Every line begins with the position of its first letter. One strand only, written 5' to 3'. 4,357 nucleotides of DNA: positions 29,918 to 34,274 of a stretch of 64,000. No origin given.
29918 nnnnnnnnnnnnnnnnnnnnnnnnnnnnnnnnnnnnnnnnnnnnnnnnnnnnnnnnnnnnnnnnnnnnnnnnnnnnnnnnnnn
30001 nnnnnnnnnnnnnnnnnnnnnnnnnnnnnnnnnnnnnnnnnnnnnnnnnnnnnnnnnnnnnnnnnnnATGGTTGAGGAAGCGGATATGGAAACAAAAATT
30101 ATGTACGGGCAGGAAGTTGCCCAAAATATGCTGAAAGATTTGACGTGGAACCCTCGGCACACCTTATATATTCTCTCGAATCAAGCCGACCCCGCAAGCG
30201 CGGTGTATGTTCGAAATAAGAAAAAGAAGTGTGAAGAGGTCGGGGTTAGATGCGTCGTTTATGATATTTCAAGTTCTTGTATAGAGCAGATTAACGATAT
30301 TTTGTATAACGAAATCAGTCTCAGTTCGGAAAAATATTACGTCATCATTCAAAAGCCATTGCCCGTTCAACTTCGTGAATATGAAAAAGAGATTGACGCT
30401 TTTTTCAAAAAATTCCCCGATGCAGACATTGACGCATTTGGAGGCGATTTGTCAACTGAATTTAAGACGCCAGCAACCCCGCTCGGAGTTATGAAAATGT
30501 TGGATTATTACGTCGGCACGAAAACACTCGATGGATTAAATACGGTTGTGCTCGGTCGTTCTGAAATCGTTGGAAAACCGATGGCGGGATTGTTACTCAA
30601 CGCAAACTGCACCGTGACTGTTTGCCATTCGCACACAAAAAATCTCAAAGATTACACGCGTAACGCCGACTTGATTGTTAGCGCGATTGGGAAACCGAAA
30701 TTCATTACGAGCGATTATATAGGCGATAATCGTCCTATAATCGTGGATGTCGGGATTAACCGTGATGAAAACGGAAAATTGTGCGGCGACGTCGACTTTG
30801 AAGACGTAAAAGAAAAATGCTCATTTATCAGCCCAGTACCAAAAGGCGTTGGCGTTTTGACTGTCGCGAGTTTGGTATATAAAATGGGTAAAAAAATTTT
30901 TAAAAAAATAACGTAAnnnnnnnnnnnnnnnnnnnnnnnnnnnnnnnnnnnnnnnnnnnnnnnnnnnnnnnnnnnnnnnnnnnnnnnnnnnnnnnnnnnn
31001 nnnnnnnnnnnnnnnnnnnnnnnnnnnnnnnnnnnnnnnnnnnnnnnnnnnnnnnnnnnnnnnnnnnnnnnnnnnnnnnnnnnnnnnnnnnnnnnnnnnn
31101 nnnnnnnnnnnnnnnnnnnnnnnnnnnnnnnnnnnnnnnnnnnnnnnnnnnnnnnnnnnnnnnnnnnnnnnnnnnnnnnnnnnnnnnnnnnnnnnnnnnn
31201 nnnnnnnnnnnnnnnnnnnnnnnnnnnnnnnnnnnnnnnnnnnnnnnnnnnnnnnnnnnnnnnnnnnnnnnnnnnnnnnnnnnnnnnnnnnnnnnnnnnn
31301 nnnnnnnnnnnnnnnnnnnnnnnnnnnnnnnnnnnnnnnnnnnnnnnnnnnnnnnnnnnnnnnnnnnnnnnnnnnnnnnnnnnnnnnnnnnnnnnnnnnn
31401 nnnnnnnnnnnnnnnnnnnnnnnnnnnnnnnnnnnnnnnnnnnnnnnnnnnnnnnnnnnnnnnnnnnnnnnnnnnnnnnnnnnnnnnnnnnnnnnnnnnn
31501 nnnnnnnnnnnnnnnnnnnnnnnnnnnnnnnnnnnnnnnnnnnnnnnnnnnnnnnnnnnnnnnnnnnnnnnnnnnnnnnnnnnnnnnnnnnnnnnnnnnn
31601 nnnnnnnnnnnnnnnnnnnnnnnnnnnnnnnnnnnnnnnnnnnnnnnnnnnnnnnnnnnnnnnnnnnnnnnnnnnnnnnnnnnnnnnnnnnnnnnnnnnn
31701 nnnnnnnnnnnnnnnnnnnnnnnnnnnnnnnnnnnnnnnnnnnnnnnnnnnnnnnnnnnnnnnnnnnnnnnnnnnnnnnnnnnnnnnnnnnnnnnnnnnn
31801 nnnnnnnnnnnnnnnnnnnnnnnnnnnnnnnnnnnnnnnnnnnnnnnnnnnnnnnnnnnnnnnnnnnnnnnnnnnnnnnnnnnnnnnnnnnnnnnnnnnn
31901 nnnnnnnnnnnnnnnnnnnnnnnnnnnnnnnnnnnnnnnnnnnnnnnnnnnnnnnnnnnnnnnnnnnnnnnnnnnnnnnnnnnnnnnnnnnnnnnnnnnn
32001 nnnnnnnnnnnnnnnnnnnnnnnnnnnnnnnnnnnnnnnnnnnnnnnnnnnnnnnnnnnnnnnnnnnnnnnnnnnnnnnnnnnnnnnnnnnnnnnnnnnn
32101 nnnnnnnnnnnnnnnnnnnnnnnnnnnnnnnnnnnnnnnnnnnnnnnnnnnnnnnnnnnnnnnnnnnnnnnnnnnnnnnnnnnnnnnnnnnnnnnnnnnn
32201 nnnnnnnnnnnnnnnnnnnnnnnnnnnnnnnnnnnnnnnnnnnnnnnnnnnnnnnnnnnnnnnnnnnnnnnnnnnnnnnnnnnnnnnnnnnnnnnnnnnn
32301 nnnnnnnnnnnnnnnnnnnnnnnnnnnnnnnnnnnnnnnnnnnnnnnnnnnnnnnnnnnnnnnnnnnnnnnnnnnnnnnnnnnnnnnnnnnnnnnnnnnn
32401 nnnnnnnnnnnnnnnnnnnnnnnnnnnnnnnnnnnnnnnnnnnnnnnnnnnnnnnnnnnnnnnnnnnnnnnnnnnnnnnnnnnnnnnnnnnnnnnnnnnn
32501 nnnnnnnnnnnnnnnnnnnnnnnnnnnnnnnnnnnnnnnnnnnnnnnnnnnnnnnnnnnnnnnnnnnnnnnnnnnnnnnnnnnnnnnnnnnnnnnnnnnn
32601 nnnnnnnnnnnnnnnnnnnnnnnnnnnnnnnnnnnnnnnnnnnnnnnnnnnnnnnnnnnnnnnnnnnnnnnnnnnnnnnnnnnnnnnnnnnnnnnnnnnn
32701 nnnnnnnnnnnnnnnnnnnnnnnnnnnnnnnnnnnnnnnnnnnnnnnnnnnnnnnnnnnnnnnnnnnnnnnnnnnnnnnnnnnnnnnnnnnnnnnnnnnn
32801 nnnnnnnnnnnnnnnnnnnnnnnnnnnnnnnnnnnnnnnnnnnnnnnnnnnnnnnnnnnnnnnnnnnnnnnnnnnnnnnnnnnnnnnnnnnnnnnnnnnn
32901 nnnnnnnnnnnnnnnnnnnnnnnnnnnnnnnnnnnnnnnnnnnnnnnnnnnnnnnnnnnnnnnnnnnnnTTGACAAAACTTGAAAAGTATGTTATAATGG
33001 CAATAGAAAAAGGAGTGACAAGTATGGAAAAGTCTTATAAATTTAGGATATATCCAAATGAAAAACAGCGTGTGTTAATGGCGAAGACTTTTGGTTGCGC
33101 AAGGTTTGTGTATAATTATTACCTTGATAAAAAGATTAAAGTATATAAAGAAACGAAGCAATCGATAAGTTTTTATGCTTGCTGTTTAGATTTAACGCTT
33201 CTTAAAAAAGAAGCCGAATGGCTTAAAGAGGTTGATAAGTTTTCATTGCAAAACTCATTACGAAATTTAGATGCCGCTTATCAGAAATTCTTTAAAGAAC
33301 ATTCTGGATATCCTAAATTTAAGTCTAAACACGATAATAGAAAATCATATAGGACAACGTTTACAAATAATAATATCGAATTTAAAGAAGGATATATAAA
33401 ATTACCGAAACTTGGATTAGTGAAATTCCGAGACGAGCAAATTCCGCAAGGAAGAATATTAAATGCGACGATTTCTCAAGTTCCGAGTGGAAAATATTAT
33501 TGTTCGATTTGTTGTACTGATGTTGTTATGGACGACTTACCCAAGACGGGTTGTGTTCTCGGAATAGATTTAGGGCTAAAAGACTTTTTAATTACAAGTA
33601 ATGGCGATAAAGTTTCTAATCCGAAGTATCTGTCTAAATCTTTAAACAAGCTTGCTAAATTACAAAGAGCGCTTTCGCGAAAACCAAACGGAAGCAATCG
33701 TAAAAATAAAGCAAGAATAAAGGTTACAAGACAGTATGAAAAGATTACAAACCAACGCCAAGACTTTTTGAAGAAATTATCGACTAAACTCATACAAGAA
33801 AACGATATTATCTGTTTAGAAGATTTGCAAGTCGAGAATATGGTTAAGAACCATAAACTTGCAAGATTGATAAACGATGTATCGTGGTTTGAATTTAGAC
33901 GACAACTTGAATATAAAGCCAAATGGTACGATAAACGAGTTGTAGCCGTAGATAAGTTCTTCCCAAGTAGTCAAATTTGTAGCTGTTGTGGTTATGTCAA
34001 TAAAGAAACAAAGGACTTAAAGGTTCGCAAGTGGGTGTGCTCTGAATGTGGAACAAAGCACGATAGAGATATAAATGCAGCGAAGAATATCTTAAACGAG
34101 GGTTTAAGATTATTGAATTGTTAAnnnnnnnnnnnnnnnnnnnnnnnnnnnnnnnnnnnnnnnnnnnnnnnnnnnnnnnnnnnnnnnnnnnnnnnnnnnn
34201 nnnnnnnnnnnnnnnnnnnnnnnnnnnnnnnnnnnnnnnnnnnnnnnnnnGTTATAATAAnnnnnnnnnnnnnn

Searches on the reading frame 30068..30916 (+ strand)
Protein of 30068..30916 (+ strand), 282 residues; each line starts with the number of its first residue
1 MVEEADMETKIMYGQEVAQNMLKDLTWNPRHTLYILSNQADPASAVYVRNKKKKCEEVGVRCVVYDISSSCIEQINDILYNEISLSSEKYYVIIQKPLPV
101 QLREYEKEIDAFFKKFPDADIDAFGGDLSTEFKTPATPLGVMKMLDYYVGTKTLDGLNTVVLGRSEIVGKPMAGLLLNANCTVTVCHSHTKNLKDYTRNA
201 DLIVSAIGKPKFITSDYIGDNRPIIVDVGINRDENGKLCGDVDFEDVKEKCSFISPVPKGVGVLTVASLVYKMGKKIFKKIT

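Call 16: search_protein_families(library=phrogs, proteins=[window:30068-30916:+], max_evalue=0.001)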
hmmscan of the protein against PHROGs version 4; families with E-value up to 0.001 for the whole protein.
window:30068-30916:+ (282 aa): 1 family
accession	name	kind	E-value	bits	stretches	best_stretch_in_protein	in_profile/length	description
phrog_7320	-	other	1e-64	219.4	1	7-272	1-274/285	tetrahydrofolate dehydrogenase and cyclohydrolase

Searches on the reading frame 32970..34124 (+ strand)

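Call 16: search_protein_families(library=phrogs, proteins=[window:32970-34124:+], max_evalue=0.001)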
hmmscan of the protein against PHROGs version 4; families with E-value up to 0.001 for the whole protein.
window:32970-34124:+ (384 aa): 5 families
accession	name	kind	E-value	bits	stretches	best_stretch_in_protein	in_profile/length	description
phrog_506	-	integration and excision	2.3e-136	456.1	1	17-382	4-368/403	transposase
phrog_13964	-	integration and excision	2.8e-92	309.6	1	19-254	1-235/237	transposase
phrog_12300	-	integration and excision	2.4e-65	221.5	1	139-379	6-242/286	transposase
phrog_17087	-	unknown function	1.2e-49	169.1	1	246-381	1-135/141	-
phrog_25073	-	unknown function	1.4e-11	45.4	1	21-123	5-109/114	-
